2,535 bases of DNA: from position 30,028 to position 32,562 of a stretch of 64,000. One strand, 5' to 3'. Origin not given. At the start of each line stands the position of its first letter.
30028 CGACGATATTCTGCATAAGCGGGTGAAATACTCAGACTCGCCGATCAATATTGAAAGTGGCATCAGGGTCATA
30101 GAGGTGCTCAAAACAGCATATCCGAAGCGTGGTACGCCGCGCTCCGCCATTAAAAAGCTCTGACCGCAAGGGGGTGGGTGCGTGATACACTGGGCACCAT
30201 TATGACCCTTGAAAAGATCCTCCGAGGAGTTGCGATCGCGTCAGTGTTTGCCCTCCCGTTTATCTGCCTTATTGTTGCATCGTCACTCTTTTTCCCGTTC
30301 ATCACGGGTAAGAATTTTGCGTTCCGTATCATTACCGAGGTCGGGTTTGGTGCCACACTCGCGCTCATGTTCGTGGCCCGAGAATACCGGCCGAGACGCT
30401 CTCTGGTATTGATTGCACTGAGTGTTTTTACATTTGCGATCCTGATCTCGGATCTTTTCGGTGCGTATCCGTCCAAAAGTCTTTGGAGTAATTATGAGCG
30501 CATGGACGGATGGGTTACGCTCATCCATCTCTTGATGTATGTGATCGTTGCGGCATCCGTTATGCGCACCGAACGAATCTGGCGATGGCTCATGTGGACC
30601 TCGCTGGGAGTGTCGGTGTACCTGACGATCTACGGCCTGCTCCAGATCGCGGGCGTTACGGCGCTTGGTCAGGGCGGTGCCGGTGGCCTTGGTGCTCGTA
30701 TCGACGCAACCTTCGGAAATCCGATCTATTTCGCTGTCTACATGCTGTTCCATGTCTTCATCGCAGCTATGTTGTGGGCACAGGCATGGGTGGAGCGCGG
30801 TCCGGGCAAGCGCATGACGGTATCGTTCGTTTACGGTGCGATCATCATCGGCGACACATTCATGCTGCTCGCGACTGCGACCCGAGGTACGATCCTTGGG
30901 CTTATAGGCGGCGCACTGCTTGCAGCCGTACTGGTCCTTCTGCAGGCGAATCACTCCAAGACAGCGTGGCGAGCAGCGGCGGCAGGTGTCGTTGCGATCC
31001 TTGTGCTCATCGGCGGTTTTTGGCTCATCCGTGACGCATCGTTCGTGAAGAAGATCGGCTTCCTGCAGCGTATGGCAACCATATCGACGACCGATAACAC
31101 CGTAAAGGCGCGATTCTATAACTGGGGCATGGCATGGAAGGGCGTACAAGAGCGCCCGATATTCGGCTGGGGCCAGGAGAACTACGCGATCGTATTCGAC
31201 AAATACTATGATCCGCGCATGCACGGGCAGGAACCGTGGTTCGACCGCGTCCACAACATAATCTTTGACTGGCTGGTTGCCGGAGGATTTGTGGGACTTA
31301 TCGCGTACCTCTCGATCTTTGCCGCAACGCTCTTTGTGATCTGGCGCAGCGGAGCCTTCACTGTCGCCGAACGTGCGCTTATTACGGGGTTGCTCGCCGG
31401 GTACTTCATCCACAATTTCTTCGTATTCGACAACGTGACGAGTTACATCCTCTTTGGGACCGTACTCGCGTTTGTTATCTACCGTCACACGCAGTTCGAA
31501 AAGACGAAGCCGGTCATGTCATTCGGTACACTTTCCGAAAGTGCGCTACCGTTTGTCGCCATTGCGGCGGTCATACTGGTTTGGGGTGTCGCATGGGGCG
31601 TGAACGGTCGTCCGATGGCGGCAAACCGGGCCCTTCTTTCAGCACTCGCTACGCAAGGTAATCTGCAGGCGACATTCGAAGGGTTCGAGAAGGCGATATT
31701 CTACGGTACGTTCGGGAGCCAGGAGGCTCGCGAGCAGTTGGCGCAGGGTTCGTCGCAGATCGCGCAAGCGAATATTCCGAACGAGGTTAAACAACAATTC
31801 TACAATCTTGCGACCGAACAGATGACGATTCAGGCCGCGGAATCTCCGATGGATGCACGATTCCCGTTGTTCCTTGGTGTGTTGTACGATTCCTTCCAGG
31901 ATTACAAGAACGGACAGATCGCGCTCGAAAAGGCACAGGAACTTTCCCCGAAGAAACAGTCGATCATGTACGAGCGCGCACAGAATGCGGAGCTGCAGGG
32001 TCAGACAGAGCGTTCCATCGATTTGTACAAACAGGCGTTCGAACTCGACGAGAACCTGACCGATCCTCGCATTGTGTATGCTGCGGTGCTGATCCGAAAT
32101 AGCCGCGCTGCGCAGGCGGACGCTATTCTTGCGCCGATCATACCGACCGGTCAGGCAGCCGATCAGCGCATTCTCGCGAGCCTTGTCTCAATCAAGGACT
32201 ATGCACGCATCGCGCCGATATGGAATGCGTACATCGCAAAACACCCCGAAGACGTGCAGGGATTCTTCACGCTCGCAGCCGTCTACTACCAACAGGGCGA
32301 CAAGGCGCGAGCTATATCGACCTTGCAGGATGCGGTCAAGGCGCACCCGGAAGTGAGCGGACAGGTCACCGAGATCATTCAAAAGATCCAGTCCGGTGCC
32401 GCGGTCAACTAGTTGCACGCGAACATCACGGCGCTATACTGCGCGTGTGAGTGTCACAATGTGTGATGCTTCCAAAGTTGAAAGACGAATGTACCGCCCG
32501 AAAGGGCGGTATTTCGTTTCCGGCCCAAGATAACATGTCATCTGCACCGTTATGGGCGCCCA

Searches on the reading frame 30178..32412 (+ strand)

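Call 16: search_protein_families(library=pfam, proteins=[window:30178-32412:+], max_evalue=0.001)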
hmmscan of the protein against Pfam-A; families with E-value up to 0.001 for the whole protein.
window:30178-32412:+ (744 aa): 13 families
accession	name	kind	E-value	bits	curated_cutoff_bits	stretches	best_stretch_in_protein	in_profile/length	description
PF04932.20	Wzy_C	-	1.5e-20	74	31.7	1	227-378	7-149/149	O-Antigen ligase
PF07719.23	TPR_2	-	1.1e-09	38.1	27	0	695-725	3-33/34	Tetratricopeptide repeat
PF13181.12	TPR_8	-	6.7e-09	35.7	25.7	0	566-592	7-33/34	Tetratricopeptide repeat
PF14559.12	TPR_19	-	1.5e-08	35.3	25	1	607-660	4-57/68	Tetratricopeptide repeat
PF23914.1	TPR_CcmH_CycH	-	6.1e-08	33.1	42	0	552-608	42-98/158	Cytochrome c-type biogenesis protein H TPR domain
PF13424.12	TPR_12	-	2.5e-07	31.2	30.1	0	671-722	22-74/77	Tetratricopeptide repeat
PF12895.13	ANAPC3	-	1.8e-06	28.6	27.2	0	687-722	17-51/82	Anaphase-promoting complex, cyclosome, subunit 3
PF00515.34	TPR_1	-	2e-05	24.7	27.8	0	598-626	5-33/34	Tetratricopeptide repeat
PF13428.12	TPR_14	-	6.9e-05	23.6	23.5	0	697-725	5-33/44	Tetratricopeptide repeat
PF13174.12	TPR_6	-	9e-05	23.3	26.3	0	696-725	3-32/33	Tetratricopeptide repeat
PF24575.1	TPR_Slam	-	9.5e-05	23.2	35.2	0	594-648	47-101/104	Surface lipoprotein assembly modifier, N-terminal TPR repeats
PF13431.12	TPR_17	-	0.00055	20.4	24.4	0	684-713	4-33/34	Tetratricopeptide repeat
PF13432.12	TPR_16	-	0.00057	20.7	32.7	0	680-724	18-62/65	Tetratricopeptide repeat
